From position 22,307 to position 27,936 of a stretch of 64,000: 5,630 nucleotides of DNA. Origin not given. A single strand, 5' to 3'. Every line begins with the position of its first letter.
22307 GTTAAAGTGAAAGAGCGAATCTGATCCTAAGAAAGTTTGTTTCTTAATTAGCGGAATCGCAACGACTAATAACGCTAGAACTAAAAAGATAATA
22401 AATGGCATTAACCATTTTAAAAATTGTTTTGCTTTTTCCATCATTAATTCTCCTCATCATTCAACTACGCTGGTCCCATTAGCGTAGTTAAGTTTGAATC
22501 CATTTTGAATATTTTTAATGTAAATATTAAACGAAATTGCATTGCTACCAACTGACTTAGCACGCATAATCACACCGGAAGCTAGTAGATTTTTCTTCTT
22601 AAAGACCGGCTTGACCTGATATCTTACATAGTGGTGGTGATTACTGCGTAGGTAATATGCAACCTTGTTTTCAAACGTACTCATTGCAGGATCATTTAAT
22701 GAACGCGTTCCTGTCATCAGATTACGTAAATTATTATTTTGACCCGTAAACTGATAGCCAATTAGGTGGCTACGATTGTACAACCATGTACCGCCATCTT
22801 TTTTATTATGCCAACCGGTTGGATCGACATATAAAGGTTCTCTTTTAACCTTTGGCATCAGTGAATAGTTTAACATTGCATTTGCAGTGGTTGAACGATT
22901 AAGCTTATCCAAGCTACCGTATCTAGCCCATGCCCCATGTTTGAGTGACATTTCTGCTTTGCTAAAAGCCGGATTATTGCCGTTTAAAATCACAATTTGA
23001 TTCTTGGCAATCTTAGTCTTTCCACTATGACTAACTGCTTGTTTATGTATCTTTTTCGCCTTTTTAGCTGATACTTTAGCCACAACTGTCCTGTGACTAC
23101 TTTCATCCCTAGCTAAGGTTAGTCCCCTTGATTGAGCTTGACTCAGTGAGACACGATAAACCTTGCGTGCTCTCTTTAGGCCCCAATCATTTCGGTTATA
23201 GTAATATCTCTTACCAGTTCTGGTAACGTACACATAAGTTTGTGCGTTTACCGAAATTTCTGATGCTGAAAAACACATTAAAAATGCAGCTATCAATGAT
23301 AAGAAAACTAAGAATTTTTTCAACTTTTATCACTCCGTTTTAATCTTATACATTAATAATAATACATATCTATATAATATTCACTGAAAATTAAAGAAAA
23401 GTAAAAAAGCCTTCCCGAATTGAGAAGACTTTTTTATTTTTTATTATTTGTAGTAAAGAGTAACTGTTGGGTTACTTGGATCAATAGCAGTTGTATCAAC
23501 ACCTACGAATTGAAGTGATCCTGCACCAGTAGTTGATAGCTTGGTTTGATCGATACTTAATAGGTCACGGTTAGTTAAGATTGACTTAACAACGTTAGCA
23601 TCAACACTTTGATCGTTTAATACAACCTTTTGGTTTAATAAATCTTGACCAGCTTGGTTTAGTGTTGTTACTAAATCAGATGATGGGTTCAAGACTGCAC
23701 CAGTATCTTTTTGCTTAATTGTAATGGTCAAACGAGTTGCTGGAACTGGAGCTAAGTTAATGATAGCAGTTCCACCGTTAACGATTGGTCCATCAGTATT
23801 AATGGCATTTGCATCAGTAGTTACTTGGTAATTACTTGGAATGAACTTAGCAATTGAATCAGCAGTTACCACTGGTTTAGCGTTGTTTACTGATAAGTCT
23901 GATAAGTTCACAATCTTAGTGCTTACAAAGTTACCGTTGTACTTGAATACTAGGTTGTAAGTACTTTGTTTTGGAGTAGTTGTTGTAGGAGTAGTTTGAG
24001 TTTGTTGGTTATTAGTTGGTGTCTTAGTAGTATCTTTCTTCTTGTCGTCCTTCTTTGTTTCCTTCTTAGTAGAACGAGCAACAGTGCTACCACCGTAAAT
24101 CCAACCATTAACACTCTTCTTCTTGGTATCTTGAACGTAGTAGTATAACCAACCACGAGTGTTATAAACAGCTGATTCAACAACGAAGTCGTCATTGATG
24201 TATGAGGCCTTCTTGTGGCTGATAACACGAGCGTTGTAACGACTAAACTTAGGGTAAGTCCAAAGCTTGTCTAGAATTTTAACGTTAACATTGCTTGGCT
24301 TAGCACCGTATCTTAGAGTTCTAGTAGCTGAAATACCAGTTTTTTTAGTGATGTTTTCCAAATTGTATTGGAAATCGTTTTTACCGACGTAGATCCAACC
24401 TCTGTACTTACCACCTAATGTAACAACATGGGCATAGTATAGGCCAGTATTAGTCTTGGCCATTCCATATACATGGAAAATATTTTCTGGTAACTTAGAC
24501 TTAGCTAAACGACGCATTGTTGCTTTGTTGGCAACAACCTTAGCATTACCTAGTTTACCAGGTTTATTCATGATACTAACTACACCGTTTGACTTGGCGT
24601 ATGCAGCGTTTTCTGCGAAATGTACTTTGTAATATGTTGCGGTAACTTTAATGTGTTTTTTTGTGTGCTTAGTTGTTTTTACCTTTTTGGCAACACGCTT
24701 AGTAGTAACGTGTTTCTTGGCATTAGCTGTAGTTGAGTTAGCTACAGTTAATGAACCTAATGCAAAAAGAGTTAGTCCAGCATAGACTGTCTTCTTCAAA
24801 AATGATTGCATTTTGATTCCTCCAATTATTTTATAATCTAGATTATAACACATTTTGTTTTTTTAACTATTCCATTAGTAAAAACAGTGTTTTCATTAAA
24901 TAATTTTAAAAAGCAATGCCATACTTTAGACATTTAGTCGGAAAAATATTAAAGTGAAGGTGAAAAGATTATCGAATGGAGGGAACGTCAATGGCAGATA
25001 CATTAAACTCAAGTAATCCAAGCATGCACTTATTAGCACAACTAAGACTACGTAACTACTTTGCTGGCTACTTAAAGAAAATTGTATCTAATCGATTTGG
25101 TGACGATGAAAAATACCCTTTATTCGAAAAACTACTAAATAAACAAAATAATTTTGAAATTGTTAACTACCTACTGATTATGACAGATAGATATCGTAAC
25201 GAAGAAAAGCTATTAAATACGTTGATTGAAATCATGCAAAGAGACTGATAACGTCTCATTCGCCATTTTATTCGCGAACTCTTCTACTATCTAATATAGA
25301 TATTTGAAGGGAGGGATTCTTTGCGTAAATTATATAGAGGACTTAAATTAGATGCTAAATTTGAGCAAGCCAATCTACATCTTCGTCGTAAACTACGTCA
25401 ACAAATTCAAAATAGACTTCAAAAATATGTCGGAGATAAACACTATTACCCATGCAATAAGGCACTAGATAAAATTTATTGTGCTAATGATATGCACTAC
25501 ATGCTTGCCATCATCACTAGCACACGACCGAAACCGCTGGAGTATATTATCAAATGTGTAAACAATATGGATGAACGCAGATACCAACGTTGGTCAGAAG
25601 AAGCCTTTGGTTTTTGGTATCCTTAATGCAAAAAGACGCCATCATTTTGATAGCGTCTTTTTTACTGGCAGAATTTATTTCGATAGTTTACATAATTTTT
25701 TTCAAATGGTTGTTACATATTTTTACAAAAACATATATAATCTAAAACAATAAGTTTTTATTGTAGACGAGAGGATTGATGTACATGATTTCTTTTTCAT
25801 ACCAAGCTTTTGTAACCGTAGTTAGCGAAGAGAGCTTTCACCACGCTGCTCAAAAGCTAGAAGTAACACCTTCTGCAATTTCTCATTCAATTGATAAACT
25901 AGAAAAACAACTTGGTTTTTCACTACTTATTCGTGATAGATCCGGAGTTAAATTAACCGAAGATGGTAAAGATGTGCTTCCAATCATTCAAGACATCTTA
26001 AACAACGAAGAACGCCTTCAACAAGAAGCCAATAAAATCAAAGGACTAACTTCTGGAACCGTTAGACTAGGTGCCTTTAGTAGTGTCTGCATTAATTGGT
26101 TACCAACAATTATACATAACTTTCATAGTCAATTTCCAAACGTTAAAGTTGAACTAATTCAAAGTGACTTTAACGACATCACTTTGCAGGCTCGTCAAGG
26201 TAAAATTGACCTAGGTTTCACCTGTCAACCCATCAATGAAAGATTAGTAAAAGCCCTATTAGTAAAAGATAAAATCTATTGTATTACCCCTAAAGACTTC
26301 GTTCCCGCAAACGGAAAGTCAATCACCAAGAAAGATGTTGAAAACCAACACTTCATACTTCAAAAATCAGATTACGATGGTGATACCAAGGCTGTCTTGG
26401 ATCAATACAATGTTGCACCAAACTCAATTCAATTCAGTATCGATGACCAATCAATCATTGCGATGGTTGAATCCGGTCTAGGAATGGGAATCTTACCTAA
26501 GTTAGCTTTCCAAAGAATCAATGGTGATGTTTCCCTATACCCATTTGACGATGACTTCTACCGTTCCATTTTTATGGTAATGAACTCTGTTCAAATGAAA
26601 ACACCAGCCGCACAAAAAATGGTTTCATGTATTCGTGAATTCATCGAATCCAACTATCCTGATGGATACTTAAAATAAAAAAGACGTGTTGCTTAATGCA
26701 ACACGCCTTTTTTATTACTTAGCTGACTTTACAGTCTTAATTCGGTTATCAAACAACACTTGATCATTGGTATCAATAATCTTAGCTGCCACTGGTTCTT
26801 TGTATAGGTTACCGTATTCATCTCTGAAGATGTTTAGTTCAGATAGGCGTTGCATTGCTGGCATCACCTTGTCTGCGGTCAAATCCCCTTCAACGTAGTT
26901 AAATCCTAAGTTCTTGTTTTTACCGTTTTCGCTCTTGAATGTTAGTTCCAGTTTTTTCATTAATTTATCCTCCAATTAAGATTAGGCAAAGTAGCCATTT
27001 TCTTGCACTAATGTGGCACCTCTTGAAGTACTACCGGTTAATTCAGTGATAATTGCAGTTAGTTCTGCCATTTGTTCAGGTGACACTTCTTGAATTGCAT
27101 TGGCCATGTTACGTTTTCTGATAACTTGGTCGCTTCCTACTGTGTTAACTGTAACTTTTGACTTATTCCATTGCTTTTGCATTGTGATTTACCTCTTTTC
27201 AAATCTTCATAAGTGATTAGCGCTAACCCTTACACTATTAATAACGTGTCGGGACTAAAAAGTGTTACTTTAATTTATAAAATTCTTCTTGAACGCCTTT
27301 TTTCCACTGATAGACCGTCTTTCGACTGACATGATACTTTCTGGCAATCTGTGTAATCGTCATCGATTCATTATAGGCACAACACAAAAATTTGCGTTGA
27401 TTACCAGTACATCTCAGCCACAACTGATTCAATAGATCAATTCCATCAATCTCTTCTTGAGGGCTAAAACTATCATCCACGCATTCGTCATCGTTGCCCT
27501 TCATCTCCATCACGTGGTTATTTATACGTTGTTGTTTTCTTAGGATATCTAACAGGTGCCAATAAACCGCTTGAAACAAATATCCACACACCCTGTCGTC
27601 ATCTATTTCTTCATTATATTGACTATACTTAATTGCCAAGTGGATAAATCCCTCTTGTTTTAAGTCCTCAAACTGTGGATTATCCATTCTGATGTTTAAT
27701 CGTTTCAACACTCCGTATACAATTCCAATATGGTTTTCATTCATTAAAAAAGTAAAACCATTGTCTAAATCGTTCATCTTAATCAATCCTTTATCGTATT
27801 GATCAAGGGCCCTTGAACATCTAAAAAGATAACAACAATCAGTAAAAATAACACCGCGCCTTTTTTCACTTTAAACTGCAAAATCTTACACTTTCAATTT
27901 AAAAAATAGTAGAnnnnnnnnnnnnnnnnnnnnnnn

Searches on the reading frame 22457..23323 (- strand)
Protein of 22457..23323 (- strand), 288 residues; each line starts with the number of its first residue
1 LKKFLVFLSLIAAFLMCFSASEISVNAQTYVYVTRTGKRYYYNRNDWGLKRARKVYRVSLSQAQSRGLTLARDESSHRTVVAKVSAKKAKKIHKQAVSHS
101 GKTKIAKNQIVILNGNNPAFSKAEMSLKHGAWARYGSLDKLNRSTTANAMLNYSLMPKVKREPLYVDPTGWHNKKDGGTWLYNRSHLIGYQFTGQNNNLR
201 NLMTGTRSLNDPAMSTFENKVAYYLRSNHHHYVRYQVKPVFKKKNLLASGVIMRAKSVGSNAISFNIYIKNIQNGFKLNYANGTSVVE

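Call 84: search_protein_families(library=pfam, proteins=[window:22457-23323:-], max_evalue=0.001)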
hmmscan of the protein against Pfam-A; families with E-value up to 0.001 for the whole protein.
window:22457-23323:- (288 aa): 2 families
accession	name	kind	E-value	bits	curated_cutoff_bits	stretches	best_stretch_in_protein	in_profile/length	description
PF13930.12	Endonuclea_NS_2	-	4.3e-36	124.5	27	1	127-258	3-131/132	DNA/RNA non-specific endonuclease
PF01223.29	Endonuclease_NS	-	6e-08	33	23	1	82-250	10-152/223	DNA/RNA non-specific endonuclease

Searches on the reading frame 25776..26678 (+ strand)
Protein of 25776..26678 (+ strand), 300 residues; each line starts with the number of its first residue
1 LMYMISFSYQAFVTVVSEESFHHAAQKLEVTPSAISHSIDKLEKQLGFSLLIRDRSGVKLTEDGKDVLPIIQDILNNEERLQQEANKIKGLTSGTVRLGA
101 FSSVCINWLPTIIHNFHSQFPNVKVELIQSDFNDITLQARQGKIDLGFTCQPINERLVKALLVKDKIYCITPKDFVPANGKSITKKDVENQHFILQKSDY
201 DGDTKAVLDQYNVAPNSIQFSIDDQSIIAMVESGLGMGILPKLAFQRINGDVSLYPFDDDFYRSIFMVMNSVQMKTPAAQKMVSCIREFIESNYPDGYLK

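Call 23: search_protein_families(library=pfam, proteins=[window:25776-26678:+], max_evalue=0.001)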
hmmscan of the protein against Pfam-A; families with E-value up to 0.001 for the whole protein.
window:25776-26678:+ (300 aa): 2 families
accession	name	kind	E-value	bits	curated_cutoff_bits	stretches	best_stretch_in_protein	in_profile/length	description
PF03466.25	LysR_substrate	-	1.8e-31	109.6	28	1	90-288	2-206/209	LysR substrate binding domain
PF00126.33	HTH_1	-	3.1e-18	65.9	26.6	1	10-65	5-60/60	Bacterial regulatory helix-turn-helix protein, lysR family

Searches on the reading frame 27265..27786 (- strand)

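Call 23: search_protein_families(library=pfam, proteins=[window:27265-27786:-], max_evalue=0.001)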
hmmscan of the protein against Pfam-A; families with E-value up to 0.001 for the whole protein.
window:27265-27786:- (173 aa): 6 families
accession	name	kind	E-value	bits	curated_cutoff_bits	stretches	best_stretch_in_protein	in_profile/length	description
PF13518.12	HTH_28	-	9.5e-07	29.2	25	1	140-167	11-38/52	Helix-turn-helix domain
PF13384.12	HTH_23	-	1.7e-06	28.1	24.6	1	140-166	16-42/50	Homeodomain-like domain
PF02796.21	HTH_7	-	4.8e-05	23.8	23.8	1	138-160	18-40/45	Helix-turn-helix domain of resolvase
PF04545.22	Sigma70_r4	-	0.00017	21.5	24.1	1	129-160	8-39/50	Sigma-70, region 4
PF13551.12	HTH_29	-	0.00051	20.5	28.1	1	139-167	9-38/64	Winged helix-turn helix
PF04542.20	Sigma70_r2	-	0.00082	19.6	24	0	18-87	4-70/71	Sigma-70 region 2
